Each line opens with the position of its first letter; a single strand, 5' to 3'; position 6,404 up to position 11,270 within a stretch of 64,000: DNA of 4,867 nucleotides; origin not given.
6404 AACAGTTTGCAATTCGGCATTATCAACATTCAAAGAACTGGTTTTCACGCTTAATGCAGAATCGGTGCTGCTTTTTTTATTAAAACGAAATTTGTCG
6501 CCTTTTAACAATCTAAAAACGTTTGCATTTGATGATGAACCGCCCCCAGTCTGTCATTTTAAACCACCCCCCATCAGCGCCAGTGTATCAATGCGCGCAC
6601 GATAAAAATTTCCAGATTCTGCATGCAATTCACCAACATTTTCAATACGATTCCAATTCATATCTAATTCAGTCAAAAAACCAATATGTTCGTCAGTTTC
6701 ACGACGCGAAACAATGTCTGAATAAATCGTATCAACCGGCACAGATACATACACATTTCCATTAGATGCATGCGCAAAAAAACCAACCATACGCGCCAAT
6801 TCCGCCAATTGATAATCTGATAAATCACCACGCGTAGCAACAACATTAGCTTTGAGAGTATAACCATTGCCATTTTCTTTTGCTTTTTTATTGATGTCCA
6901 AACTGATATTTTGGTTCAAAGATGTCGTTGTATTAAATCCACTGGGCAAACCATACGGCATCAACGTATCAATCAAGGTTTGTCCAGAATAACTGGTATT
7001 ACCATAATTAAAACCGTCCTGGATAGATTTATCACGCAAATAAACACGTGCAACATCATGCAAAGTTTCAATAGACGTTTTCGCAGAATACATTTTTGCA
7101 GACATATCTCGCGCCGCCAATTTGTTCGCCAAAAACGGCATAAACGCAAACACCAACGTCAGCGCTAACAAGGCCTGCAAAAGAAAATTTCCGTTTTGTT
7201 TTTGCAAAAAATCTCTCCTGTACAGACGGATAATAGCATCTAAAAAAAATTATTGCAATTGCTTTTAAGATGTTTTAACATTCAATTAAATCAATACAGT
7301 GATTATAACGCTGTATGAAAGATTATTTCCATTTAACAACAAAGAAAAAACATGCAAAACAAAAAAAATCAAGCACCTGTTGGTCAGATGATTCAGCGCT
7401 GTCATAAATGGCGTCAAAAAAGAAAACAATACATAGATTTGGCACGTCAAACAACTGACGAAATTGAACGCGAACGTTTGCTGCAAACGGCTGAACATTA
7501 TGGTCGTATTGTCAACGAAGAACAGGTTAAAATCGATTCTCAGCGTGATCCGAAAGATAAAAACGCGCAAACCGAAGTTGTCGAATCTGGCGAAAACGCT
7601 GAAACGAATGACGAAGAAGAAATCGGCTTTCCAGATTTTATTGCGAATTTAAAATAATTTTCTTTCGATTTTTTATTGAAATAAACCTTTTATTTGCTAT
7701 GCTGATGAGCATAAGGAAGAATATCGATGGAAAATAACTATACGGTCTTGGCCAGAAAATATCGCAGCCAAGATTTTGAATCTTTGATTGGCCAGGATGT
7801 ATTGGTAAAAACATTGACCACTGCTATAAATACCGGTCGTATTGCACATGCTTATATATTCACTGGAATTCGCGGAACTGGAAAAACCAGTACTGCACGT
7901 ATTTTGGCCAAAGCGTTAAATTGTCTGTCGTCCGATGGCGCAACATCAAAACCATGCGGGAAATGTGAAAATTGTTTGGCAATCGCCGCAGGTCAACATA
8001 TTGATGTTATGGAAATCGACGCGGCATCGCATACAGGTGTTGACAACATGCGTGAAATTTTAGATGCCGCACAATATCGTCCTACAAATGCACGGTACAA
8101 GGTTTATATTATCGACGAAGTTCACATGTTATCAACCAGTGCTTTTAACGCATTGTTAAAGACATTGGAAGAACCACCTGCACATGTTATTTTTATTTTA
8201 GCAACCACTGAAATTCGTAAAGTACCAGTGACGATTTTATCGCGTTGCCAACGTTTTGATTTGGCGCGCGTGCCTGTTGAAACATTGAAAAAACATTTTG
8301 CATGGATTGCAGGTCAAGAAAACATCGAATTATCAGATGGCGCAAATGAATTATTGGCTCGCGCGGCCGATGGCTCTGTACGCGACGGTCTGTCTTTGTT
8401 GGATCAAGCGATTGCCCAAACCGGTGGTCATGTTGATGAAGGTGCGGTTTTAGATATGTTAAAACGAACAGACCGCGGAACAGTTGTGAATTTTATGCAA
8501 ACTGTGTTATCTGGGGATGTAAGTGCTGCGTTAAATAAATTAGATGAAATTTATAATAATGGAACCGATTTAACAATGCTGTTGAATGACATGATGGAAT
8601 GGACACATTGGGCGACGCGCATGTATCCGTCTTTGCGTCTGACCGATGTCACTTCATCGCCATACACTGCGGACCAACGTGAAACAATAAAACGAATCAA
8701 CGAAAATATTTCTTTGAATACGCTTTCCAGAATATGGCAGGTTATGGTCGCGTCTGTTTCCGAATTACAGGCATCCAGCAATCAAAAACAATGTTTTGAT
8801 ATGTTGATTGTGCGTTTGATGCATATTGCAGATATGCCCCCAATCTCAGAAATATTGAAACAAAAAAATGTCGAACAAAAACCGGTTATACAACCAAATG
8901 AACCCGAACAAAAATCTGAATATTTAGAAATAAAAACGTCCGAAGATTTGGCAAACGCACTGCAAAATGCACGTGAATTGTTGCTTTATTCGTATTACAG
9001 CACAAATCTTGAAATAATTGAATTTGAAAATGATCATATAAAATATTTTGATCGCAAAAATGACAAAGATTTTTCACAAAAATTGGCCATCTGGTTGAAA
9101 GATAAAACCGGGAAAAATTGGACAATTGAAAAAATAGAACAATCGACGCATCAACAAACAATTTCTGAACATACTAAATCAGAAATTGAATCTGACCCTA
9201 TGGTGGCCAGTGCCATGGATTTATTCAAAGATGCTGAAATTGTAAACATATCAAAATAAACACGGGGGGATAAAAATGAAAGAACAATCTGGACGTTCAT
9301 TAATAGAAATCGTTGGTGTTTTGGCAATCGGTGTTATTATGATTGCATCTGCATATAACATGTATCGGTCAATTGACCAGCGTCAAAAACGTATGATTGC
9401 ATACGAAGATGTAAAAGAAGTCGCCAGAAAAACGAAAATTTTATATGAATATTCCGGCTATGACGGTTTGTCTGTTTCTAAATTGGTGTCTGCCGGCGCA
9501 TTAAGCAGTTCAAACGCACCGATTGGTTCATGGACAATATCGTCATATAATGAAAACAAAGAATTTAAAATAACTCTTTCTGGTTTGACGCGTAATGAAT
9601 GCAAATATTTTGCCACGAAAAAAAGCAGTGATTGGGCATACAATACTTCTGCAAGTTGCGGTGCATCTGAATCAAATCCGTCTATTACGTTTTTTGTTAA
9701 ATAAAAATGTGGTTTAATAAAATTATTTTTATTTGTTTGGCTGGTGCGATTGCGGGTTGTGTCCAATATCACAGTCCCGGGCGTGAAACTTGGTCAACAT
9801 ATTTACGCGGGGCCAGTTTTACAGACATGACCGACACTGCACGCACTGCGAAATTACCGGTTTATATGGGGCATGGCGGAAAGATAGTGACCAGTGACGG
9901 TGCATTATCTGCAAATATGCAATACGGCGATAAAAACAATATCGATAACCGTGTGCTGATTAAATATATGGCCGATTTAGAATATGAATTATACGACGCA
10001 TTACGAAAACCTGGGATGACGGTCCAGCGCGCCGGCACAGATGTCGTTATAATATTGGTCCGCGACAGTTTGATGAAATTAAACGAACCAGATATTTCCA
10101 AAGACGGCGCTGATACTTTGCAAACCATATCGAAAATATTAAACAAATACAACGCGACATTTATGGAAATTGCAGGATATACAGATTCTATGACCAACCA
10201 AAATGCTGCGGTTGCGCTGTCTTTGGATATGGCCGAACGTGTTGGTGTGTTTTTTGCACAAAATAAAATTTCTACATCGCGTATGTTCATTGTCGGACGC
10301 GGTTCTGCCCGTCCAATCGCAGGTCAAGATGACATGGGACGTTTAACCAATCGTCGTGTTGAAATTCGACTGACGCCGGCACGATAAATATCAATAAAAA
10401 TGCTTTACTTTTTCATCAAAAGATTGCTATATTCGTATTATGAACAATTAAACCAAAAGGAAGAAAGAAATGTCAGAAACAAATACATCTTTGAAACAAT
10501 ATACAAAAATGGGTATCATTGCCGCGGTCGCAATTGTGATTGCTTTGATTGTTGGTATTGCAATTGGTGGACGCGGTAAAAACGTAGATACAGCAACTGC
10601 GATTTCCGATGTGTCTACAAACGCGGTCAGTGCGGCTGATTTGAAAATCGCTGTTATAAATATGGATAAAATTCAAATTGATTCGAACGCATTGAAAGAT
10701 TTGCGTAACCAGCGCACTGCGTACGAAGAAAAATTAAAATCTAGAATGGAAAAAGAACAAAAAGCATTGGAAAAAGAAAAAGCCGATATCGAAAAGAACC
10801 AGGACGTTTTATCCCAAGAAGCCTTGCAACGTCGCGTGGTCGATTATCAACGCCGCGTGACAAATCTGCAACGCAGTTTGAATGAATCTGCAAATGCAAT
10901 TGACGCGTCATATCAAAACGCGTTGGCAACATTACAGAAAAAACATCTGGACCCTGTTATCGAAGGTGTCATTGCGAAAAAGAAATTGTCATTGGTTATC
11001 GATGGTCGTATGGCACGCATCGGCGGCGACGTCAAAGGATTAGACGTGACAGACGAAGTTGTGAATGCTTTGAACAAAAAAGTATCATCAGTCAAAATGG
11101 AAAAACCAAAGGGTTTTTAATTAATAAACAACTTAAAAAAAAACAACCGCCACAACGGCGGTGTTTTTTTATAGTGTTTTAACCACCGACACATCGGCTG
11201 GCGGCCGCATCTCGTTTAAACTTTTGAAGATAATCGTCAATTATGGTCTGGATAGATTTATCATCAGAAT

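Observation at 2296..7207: Operon of three paralogous giant prepilin-type (modular-pilin-like) proteins with no filament machinery nearby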

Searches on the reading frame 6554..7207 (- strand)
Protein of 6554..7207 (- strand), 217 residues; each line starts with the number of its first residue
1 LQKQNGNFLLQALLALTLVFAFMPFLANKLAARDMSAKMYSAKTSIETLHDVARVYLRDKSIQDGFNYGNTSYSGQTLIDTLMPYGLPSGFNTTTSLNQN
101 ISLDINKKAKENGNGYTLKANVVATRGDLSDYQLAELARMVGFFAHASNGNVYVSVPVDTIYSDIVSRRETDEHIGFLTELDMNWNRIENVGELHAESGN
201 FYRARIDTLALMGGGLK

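Call 3: search_protein_families(library=pfam, proteins=[window:6554-7207:-], max_evalue=1)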
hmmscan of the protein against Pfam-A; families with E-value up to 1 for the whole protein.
window:6554-7207:- (217 aa): 1 family
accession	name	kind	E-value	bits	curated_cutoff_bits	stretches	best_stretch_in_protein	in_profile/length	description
PF13516.12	LRR_6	-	0.072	13.6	23.4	1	178-192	5-19/24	Leucine Rich repeat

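Call 4: search_protein_families(library=ncbifam, proteins=[window:6554-7207:-], max_evalue=1)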
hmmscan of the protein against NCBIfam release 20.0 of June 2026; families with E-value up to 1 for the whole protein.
window:6554-7207:- (217 aa): 0 families

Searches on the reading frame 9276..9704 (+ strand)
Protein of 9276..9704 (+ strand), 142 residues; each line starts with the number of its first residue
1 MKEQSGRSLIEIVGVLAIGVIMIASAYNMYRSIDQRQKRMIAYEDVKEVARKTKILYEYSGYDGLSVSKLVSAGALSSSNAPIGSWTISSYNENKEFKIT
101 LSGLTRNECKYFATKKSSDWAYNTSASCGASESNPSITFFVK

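Call 3: search_protein_families(library=pfam, proteins=[window:9276-9704:+], max_evalue=1)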
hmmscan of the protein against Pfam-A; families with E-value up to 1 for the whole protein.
window:9276-9704:+ (142 aa): 1 family
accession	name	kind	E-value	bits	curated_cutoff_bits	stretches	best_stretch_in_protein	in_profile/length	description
PF07963.17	N_methyl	-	0.017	15.2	21.2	1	1-27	1-27/27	Prokaryotic N-terminal methylation motif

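Call 4: search_protein_families(library=ncbifam, proteins=[window:9276-9704:+], max_evalue=1)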
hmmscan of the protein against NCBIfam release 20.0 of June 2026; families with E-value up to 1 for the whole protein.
window:9276-9704:+ (142 aa): 2 families
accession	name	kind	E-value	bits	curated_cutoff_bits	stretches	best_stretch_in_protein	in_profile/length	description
NF004502.0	PRK05846.2-1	equivalog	0.031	13.1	791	1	13-90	38-117/500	NADH-quinone oxidoreductase subunit M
NF007800.0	PRK10506.1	equivalog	0.1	12.4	158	1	1-38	5-42/163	prepilin peptidase-dependent protein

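Call 79: find_homologous_proteins(query=A3, max_evalue=0.001)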
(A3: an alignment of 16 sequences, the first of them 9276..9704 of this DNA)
Query A3 (16 sequences) (142 aa, profile of the alignment): 848 proteins with E <= 0.001 among 3289 candidates; the best 120 are listed.
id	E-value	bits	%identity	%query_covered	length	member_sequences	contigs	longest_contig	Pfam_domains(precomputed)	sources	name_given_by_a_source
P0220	1.9e-67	244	42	100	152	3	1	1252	-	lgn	-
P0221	4.5e-67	242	43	100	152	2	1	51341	-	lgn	-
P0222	1.0e-66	241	40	100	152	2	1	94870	-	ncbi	-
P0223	1.2e-66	241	44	100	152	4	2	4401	-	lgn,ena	-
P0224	1.4e-66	241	44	100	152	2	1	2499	-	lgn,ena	-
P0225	1.5e-66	241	47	85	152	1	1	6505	-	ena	-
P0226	1.7e-66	241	47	85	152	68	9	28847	-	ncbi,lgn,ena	ncbi:MAG: type II secretion system protein [Alphaproteobacteria bacterium]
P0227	2.0e-66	240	47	85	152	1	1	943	-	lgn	-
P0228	2.1e-66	240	44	100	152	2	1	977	-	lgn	-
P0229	2.3e-66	240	48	85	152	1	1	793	-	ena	-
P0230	2.7e-66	240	43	99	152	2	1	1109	-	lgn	-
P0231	3.0e-66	240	44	100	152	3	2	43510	-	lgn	-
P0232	3.0e-66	240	49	85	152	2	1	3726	-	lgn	-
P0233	3.1e-66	240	42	100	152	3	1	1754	-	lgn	-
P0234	3.2e-66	240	40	100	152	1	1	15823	-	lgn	-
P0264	5.1e-65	236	37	100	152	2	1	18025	PF08805.17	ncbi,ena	-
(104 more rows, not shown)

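Call 81: search_protein_families(library=pfam, alignment_id=A3, max_evalue=0.1)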
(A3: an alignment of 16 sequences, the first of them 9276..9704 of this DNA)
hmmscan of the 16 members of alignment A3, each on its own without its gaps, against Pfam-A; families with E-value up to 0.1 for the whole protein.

A. member 1, window:9276-9704:+ (142 aa): 1 family
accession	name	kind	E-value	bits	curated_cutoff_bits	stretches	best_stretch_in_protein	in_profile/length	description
PF07963.17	N_methyl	-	0.017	15.2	21.2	1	1-27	1-27/27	Prokaryotic N-terminal methylation motif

B. families by the number of members that match (of 16 scanned): 11 families
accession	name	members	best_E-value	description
PF07963.17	N_methyl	13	0.002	Prokaryotic N-terminal methylation motif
PF08805.16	PilS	8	1e-05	PilS N terminal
PF17296.8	ArenaCapSnatch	2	0.047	Arenavirus cap snatching domain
PF04588.18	HIG_1_N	2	0.059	Hypoxia induced protein conserved region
PF16229.10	DUF4888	1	0.031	Domain of unknown function (DUF4888)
PF05946.17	TcpA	1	0.038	Toxin-coregulated pilus subunit TcpA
PF03069.20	FmdA_AmdA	1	0.047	Acetamidase/Formamidase family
PF04772.17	Flu_B_M2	1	0.047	Influenza B matrix protein 2 (BM2)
PF05222.21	AlaDh_PNT_N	1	0.072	Alanine dehydrogenase/PNT, N-terminal domain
PF14962.11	AIF-MLS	1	0.082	Mitochondria Localisation Sequence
PF23538.1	Teneurin_ABD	1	0.083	Teneurin antibiotic-binding-like domain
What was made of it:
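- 9276..9704 (+): Small PilS-like type IVb pilin of 142 aa (MKEQSG|RSLIE) with two invariant Cys. It is the candidate major subunit and sits directly after dnaX. Of 16 orthologs, 8 hit Pfam PilS PF08805 (best 1e-5) and 13 hit N_methyl (call 81).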

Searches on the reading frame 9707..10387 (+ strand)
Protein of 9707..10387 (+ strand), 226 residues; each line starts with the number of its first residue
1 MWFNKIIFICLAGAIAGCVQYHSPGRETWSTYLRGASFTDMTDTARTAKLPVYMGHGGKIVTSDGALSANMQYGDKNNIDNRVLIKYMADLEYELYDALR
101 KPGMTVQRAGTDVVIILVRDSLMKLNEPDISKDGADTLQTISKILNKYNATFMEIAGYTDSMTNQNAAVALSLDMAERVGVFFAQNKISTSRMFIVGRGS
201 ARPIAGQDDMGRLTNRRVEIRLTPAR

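Call 3: search_protein_families(library=pfam, proteins=[window:9707-10387:+], max_evalue=1)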
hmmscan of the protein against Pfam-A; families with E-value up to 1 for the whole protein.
window:9707-10387:+ (226 aa): 1 family
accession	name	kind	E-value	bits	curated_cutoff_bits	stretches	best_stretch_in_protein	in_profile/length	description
PF00691.25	OmpA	-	8e-12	45.8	27.2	1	126-208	5-89/98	OmpA family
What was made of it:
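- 9707..10387 (+): OmpA-family lipoprotein, always adjacent to the small pilin gene. A link to the filament is conjecture only. Pfam OmpA E 8e-12 (call 3).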

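Call 4: search_protein_families(library=ncbifam, proteins=[window:9707-10387:+], max_evalue=1)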
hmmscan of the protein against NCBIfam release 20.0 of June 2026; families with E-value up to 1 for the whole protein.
window:9707-10387:+ (226 aa): 29 families (the best 25 are shown)
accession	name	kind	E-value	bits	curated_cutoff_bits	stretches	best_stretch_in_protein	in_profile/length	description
NF053611.1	YiaD_Gzip_OmpA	equivalog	8.4e-26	90.9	175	1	86-221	69-205/206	YiaD family glycine zipper/OmpA-like lipoprotein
NF007804.1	PRK10510.1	equivalog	8e-19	67.9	307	1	87-224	80-218/219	OmpA family lipoprotein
TIGR03350.1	type_VI_ompA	equivalog_domain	8.2e-14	51.7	139.8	1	95-221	6-136/137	type VI secretion system protein TssL, long form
NF053612.1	anchor_PA1041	equivalog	1.3e-13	51.4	250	1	114-222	123-235/236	PA1041 family peptidoglycan-binding anchor lipoprotein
NF053585.1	OMP_LP_YfiB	equivalog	5.3e-13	49.2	128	1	115-220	52-158/163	outer membrane lipoprotein YfiB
NF006541.1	PRK09038.1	equivalog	1.1e-12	48.2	283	1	74-221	96-247/253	flagellar motor protein MotD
NF045787.1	OmpABordt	equivalog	5.3e-10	39.3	200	1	114-222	80-189/194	outer membrane protein OmpA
NF038223.1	IcmN_DotK_IVB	equivalog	8.9e-10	38.5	250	1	94-222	30-159/164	type IVB secretion system protein IcmN/DotK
NF006285.1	PRK08457.1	equivalog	3.3e-09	36.9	250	1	113-222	116-230/253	flagellar motor protein MotB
NF053613.1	OMP_toxin_LptF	equivalog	5.5e-09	36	400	1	116-222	138-245/256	lipotoxin F family OmpA-related lipoprotein LptF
NF006508.0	PRK08944.1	subfamily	7.9e-09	35.2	259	1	78-223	138-288/304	MotB family protein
NF005444.0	PRK07033.1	equivalog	1.7e-08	33.9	520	1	94-223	289-422/438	DotU family type VI secretion system protein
NF038224.1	OmpA_like_CmpA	equivalog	3.9e-08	33.1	300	1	84-222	75-214/233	C-OmpA-like family protein CmpA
NF005999.0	PRK08126.1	subfamily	3.1e-07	29.5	571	1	153-222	356-430/432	hypothetical protein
NF047620.1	FlgprotMotYVib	equivalog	1e-06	28.6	400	1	128-222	170-266/271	flagellar protein MotY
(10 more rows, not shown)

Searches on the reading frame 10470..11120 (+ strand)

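Call 3: search_protein_families(library=pfam, proteins=[window:10470-11120:+], max_evalue=1)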
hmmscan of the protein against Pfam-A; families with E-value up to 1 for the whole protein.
window:10470-11120:+ (216 aa): 11 families
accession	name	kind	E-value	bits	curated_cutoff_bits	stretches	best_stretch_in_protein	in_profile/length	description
PF03938.19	OmpH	-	9.2e-17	62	32.4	1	59-201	1-141/141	Outer membrane protein (OmpH-like)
PF24671.2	DRC7_C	-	0.00066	20.3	28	1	67-148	8-92/109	Dynein regulatory complex subunit 7 C-terminal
PF21927.1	McpB_HAMP_2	-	0.0055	17.2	27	1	150-191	9-46/49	Methyl-accepting chemotaxis protein McpB, second HAMP domain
PF04513.17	Baculo_PEP_C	-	0.0067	16.9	38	1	31-163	8-134/140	Baculovirus polyhedron envelope protein, PEP, C terminus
PF19745.5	FUT8_N_cat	-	0.0096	15.2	27.6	1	19-178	10-168/499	Alpha-(1,6)-fucosyltransferase N- and catalytic domains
PF02601.20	Exonuc_VII_L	-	0.034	14.1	35.9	1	75-158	181-265/315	Exonuclease VII, large subunit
PF20187.3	DUF6550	-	0.086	13.5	27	1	8-92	6-91/190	Family of unknown function (DUF6550)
PF06480.20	FtsH_ext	-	0.14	12.8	25.5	1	17-59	7-49/103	FtsH Extracellular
PF08810.16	KapB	-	0.19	12.3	26.3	1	63-109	52-98/112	Kinase associated protein B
PF10186.14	ATG14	-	0.33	10.4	33.2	1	66-159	55-142/347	Vacuolar sorting 38 and autophagy-related subunit 14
PF12698.13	ABC2_membrane_3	-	0.63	9.5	31.6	1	21-160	11-128/347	ABC-2 family transporter protein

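Call 4: search_protein_families(library=ncbifam, proteins=[window:10470-11120:+], max_evalue=1)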
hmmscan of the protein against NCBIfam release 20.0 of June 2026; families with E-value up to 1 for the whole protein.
window:10470-11120:+ (216 aa): 13 families
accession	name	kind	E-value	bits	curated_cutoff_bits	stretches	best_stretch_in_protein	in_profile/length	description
NF033913.1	fibronec_FbpA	exception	0.00076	18.9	400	1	27-154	26-146/384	LPXTG-anchored fibronectin-binding protein FbpA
TIGR01699.1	XAPA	equivalog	0.001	18.7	370.9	1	140-203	134-201/248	xanthosine phosphorylase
NF033885.1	conj_TraP_IncI1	equivalog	0.0063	16.3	135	1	34-154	37-154/217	conjugal transfer protein TraP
NF041198.1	UshA_like_PCGU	equivalog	0.027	13.1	275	1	57-159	281-385/519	UshA-like (seleno)protein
NF005283.0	PRK06800.1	equivalog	0.041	13.7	192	1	55-120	15-84/228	flagellar assembly protein H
NF011597.0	PRK15022.1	equivalog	0.046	13.5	154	1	112-160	80-128/167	non-heme ferritin-like protein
NF058675.1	RcGTA_tape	equivalog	0.049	13.4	220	1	64-161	6-103/220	RcGTA-type gene transfer agent tail tape measure protein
NF002695.0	PRK02487.1-4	equivalog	0.078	12.6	282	1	123-168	68-113/165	heme-degrading domain-containing protein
TIGR00926.1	2A1704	subfamily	0.089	11.2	821.6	1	6-119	333-442/671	oligopeptide:H+ symporter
NF051888.1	porinAaxAChlmd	equivalog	0.17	10.8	600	1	68-143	20-95/440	porin AaxA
NF008438.0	PRK11281.1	equivalog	0.28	8.8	991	1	50-151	57-157/1113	mechanosensitive channel MscK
NF052680.1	KinAssocLprKapB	equivalog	0.33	11.1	140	0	64-109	66-111/126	kinase-associated lipoprotein KapB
NF033930.1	pneumo_PspA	exception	0.56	8.8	850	1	83-161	177-253/659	pneumococcal surface protein A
